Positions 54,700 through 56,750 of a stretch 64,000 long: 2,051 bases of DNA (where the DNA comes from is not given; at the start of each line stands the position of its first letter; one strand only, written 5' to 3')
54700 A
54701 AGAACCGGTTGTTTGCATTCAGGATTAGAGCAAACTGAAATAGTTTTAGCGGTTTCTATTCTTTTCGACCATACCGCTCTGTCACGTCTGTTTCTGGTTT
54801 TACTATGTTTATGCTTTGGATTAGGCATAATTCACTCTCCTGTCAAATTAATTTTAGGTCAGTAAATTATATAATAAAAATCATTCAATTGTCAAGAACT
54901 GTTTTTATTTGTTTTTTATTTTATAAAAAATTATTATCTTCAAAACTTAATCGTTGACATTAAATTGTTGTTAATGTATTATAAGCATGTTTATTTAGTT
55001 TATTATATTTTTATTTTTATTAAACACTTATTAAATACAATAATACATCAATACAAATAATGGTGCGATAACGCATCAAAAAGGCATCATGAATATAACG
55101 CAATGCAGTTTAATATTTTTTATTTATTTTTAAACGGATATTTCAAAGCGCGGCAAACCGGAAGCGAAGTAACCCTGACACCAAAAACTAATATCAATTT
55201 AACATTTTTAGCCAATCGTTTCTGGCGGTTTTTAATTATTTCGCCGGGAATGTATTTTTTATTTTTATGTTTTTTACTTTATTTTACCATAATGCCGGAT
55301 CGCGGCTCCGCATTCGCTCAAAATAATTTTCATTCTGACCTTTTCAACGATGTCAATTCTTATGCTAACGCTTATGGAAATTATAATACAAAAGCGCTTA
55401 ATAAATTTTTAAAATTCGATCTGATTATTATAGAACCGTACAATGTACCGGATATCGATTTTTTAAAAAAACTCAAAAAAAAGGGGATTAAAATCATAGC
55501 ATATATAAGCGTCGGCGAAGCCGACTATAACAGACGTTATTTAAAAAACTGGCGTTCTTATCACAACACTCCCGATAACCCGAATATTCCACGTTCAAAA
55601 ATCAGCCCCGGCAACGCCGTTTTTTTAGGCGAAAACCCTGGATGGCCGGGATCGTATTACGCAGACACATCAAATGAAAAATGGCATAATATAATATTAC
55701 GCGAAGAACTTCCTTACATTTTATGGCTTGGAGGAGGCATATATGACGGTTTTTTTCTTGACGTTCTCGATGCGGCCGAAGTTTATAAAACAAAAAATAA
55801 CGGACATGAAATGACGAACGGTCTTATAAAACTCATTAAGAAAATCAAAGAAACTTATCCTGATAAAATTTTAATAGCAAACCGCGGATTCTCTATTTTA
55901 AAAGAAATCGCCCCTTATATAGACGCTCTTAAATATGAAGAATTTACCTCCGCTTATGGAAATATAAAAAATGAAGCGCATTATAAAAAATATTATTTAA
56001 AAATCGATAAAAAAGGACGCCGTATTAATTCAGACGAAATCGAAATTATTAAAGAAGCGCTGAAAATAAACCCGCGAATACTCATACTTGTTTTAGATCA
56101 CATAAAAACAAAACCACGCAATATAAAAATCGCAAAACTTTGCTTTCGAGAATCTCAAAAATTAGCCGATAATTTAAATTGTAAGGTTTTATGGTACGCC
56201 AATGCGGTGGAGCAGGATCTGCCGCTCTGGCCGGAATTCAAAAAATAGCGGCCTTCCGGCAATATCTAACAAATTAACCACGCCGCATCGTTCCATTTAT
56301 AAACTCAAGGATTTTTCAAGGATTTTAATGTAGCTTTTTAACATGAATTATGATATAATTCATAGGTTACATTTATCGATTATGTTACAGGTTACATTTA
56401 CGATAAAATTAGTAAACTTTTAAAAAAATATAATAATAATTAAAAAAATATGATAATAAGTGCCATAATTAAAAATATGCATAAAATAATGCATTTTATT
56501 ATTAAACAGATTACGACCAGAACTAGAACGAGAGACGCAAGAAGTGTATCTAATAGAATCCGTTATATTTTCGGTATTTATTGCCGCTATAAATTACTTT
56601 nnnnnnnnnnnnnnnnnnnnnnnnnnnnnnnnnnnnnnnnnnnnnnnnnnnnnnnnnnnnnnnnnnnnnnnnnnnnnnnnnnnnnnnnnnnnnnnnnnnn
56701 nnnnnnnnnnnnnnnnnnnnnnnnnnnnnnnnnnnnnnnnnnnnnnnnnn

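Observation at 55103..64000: Pel-type exopolysaccharide locus (pelA_h-like, pelD, pelE-like, pelF, pelG, TPR pelB-like) in a low-GC genome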

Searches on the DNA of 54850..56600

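Call 81: search_rna_families(source=window, start=54850, end=56600, threshold=evalue, max_evalue=1)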
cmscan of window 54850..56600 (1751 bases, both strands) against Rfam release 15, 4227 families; matches with E-value up to 1: 0.
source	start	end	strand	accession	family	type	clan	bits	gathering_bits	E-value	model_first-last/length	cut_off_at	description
